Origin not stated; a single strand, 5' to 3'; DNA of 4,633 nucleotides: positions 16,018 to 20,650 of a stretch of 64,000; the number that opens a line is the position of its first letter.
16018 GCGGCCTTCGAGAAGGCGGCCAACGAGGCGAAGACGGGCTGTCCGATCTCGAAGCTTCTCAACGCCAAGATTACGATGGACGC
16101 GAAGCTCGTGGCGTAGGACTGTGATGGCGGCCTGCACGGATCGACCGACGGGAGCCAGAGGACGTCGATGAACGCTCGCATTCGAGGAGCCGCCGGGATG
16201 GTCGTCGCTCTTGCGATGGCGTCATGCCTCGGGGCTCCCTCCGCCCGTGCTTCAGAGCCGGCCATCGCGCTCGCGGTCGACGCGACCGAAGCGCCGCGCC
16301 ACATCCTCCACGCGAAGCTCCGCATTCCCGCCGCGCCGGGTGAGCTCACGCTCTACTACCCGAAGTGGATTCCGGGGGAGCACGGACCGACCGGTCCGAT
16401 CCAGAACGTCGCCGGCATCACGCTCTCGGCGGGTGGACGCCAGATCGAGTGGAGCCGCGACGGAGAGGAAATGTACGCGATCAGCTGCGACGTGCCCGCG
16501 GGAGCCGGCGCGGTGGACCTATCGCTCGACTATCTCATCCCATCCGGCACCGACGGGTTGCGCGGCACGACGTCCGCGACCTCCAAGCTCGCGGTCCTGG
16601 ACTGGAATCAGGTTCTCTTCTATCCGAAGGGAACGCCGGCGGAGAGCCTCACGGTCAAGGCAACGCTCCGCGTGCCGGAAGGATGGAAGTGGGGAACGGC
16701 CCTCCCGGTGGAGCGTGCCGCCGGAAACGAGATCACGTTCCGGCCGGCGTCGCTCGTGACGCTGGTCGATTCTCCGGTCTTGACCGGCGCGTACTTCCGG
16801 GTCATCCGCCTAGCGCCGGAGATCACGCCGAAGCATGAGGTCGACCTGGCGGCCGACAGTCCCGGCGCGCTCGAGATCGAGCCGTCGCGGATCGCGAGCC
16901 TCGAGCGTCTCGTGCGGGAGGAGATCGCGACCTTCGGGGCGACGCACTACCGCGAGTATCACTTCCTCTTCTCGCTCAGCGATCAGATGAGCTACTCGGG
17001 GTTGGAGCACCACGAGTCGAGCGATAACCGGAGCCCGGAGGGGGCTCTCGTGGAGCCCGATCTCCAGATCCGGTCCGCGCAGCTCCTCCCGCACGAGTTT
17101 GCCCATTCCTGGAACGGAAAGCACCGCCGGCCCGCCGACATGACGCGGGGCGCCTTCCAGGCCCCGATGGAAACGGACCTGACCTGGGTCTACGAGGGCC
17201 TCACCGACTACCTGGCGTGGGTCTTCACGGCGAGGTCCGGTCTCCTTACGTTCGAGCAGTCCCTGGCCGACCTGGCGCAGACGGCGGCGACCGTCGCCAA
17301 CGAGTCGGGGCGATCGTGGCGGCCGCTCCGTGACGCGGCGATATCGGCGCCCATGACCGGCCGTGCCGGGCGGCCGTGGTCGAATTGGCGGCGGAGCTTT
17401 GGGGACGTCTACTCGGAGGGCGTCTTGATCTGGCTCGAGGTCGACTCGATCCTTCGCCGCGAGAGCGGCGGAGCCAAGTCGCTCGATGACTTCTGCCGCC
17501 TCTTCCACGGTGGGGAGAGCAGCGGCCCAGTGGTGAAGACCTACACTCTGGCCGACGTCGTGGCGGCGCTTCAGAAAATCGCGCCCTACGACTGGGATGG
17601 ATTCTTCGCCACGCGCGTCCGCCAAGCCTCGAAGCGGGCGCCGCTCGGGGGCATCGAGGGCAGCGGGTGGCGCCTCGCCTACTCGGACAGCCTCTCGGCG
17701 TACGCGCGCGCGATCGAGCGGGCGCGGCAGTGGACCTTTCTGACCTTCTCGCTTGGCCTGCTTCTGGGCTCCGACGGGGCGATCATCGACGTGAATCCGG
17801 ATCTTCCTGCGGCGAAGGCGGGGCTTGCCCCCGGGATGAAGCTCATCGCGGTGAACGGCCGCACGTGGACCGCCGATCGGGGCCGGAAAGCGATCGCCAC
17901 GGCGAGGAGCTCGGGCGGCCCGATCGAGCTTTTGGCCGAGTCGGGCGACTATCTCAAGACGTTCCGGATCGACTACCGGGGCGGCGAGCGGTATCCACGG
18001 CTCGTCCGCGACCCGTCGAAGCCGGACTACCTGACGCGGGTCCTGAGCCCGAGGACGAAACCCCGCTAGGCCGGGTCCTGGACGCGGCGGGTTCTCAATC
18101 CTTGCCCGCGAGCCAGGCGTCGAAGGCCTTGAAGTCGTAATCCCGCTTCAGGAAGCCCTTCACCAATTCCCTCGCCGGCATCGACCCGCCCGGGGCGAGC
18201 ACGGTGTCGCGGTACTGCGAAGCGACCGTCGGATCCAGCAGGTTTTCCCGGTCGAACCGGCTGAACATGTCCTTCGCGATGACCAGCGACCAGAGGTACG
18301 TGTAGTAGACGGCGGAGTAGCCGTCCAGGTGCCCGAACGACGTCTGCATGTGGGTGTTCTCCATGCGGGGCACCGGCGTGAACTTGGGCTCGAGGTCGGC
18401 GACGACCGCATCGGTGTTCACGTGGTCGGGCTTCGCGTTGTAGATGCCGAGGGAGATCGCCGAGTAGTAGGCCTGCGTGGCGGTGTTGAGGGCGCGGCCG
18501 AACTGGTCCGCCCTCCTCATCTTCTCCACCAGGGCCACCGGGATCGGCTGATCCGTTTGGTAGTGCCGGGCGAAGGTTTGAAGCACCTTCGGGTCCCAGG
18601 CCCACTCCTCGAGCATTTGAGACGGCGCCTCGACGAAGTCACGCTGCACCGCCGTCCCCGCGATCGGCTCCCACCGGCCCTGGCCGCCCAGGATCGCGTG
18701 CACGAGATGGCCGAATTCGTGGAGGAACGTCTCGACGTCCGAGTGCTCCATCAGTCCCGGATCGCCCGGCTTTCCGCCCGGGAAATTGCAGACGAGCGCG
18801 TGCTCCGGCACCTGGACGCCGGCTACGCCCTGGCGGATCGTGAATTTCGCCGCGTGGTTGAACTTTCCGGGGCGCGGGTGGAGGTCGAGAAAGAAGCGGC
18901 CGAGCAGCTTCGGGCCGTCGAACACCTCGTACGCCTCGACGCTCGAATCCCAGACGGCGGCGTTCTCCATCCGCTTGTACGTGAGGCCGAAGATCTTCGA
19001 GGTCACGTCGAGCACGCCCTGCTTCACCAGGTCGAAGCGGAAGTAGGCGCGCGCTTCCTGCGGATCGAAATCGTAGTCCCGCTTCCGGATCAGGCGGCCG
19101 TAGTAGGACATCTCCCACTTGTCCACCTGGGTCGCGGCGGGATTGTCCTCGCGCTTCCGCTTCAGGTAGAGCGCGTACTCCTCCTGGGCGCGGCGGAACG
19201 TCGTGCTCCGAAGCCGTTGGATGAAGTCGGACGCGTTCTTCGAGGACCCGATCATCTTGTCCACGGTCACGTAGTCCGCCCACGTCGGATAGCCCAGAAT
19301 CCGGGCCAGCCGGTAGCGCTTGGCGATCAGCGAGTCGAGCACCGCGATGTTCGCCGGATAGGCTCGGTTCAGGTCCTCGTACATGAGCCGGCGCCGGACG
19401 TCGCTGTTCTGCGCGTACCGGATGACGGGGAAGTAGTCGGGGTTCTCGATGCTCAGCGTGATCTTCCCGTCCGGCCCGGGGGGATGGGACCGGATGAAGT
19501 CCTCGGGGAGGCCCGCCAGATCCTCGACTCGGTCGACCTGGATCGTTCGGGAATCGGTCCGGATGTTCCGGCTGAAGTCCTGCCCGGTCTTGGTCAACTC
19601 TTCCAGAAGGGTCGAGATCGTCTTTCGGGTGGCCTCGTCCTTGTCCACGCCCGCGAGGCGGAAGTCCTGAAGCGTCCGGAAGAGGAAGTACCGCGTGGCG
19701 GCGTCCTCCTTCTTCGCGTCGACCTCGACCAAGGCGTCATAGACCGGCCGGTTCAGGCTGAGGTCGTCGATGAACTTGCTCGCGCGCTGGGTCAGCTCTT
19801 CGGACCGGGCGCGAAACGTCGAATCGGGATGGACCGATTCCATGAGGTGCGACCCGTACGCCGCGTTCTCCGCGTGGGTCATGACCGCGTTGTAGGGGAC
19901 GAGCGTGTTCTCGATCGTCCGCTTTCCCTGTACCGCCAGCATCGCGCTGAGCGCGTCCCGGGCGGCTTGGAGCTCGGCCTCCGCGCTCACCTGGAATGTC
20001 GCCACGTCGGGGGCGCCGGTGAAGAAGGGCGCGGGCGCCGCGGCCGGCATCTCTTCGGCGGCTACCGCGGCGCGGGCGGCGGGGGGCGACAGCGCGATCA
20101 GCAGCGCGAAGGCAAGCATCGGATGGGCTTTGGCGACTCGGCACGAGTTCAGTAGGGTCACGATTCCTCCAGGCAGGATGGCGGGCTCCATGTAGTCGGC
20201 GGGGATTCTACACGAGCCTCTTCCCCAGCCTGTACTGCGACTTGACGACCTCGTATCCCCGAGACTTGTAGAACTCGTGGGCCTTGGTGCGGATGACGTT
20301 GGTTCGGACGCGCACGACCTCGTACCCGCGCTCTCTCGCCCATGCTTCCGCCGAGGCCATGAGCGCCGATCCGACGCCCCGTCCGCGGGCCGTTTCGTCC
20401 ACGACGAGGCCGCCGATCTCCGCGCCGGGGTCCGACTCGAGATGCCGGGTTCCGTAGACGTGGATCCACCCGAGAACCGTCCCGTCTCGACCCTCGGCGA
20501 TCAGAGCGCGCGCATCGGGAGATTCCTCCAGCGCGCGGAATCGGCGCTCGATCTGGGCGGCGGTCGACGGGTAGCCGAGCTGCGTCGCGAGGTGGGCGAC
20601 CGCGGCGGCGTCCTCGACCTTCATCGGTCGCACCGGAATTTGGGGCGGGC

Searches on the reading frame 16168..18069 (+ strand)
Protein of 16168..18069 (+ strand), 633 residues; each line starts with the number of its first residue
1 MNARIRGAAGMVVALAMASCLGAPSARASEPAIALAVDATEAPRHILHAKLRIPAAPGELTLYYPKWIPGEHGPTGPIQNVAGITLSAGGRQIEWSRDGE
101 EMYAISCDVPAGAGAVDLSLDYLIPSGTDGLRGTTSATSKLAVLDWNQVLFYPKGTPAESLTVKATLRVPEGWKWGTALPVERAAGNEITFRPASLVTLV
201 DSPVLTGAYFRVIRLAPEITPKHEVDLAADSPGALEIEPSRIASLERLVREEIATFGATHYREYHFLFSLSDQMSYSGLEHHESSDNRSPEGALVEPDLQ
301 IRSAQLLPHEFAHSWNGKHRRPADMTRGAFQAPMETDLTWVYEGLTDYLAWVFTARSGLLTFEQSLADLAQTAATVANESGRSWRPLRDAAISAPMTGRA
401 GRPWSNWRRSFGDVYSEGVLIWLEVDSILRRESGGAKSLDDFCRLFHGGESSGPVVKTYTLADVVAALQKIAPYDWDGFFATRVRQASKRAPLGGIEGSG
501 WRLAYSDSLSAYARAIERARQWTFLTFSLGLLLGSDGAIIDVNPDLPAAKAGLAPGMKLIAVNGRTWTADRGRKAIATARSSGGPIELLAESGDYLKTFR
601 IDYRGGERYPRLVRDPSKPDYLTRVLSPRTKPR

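Call 14: search_protein_families(library=pfam, proteins=[window:16168-18069:+], max_evalue=0.01)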
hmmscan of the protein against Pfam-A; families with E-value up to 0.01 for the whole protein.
window:16168-18069:+ (633 aa): 5 families
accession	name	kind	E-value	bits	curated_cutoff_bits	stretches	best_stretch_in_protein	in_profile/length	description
PF17899.6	Peptidase_M61_N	-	2e-32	113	23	1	35-207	2-167/168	Peptidase M61 N-terminal domain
PF05299.18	Peptidase_M61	-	1.3e-28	100.2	22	1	304-421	3-118/118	M61 glycyl aminopeptidase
PF00595.29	PDZ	-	0.0015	19.3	23.2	1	538-589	28-79/81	PDZ domain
PF17820.7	PDZ_6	-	0.0018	18.5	27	1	541-566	4-29/54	PDZ domain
PF01752.23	Peptidase_M9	-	0.0089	15.8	26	0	307-352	162-202/289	Collagenase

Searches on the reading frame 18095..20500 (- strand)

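Call 14: search_protein_families(library=pfam, proteins=[window:18095-20500:-], max_evalue=0.01)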
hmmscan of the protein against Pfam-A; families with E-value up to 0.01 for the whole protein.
window:18095-20500:- (801 aa): 1 family
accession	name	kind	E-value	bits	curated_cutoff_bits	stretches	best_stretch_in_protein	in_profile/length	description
PF01432.26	Peptidase_M3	-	3.5e-103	346.8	27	1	361-794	3-452/457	Peptidase family M3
